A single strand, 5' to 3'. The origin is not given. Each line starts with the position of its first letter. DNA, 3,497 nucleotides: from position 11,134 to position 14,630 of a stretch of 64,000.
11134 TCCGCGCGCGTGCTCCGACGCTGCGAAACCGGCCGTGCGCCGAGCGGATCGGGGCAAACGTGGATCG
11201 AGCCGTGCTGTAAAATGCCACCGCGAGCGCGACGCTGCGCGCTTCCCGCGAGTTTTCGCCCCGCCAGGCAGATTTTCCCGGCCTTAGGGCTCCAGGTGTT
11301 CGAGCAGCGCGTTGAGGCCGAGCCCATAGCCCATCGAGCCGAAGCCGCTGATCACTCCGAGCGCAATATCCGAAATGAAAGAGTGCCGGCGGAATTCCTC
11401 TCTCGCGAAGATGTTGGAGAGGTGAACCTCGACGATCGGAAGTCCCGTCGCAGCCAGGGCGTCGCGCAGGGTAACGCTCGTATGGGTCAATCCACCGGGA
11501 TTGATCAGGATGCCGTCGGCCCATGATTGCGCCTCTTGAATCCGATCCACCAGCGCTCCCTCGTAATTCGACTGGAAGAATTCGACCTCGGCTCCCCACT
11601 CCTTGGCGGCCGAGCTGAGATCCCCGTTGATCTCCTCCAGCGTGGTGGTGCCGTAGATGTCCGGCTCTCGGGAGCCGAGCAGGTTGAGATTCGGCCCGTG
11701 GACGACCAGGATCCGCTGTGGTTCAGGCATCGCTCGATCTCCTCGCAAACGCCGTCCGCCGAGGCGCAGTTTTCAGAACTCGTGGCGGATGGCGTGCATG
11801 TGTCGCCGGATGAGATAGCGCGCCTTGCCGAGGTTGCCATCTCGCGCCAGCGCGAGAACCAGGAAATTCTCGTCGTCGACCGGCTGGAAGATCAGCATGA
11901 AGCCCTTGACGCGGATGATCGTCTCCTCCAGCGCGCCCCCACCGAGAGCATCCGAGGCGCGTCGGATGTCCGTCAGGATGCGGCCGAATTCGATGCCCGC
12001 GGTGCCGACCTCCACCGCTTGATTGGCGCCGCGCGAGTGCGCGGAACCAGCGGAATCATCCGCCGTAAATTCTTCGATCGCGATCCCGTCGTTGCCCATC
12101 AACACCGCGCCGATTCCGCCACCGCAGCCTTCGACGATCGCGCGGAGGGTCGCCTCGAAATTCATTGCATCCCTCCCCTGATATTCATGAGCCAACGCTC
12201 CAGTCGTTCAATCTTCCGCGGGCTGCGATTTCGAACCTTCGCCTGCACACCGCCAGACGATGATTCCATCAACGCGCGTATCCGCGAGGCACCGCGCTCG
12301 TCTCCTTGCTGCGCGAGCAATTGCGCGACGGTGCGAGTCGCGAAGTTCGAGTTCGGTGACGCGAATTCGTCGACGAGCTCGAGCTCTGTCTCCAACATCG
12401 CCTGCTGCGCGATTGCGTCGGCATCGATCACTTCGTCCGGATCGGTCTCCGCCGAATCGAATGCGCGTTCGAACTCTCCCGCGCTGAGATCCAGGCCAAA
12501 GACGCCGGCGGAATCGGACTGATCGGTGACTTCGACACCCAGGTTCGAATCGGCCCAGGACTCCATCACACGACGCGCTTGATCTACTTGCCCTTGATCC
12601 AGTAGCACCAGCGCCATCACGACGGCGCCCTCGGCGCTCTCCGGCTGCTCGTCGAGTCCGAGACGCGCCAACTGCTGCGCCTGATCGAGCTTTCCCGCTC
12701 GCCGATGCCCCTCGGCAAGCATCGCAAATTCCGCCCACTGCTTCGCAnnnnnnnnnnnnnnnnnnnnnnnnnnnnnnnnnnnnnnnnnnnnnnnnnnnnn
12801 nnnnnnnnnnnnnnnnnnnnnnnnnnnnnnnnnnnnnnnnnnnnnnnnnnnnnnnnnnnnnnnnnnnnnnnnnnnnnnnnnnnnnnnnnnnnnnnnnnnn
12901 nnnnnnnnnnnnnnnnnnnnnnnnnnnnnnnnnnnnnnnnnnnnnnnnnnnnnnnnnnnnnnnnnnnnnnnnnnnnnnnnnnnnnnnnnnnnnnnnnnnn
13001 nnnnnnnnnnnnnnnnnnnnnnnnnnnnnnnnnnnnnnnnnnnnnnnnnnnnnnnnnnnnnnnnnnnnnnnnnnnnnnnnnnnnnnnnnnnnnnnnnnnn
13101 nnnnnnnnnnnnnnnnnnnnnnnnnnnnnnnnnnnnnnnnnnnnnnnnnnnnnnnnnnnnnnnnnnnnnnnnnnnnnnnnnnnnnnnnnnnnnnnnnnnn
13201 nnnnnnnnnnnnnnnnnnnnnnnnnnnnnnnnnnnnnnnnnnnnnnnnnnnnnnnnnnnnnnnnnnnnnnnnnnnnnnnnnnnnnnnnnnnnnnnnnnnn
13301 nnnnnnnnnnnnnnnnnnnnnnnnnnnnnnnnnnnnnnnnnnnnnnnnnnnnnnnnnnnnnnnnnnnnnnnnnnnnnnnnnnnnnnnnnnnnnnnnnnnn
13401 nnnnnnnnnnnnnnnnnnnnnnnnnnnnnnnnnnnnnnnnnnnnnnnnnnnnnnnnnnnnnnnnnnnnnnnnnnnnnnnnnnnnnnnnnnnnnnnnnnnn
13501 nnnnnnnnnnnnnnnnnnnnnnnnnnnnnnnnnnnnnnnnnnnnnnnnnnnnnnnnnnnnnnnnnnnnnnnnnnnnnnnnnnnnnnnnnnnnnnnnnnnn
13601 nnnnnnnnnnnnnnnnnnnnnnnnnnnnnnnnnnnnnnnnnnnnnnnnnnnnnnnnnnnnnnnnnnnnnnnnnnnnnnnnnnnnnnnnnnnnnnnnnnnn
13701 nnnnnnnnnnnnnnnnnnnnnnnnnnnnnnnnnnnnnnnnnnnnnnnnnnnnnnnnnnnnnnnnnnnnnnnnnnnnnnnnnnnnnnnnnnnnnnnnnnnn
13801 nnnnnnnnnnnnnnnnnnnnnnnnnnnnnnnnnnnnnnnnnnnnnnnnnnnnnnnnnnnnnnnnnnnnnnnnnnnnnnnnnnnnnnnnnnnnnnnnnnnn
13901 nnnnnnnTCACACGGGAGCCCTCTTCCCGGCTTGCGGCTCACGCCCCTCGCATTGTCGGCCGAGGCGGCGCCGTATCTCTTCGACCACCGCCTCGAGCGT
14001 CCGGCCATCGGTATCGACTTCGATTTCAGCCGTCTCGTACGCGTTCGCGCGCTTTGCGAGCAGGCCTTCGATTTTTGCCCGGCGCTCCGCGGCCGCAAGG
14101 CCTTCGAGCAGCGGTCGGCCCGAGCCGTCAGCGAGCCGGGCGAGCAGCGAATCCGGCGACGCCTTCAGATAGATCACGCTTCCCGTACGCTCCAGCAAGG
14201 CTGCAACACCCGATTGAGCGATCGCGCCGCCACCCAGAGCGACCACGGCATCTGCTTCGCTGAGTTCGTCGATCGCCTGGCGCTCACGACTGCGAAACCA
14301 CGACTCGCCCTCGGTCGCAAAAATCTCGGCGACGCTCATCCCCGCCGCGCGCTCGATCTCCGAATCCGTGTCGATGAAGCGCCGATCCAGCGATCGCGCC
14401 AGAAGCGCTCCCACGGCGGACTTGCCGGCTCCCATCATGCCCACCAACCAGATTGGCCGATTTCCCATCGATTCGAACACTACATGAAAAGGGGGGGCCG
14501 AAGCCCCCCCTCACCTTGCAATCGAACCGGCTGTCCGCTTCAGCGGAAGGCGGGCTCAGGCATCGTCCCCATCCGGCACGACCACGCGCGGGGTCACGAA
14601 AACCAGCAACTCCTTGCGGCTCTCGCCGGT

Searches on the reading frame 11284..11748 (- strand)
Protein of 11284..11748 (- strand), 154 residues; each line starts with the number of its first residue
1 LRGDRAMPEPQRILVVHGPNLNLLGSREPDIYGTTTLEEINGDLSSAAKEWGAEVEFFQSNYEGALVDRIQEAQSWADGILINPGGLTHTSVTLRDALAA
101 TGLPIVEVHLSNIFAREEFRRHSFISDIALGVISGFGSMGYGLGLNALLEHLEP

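Call 47: search_protein_families(library=pfam, proteins=[window:11284-11748:-], max_evalue=0.00001)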
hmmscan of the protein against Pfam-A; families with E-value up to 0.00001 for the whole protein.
window:11284-11748:- (154 aa): 1 family
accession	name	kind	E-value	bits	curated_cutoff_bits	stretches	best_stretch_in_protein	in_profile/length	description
PF01220.24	DHquinase_II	-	6.6e-58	194.8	23.3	1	12-148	1-137/138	Dehydroquinase class II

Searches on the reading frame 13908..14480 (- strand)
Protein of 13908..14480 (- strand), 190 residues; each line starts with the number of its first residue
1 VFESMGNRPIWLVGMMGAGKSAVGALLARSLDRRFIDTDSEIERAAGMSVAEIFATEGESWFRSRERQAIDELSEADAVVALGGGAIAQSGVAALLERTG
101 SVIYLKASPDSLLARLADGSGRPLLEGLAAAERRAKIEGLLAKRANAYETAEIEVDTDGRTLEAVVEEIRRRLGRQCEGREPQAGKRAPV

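Call 47: search_protein_families(library=pfam, proteins=[window:13908-14480:-], max_evalue=0.00001)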
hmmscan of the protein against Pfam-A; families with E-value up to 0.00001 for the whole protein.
window:13908-14480:- (190 aa): 1 family
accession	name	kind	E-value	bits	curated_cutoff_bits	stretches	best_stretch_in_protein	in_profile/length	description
PF01202.28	SKI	-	5.3e-43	147.3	22.1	1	16-172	1-157/159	Shikimate kinase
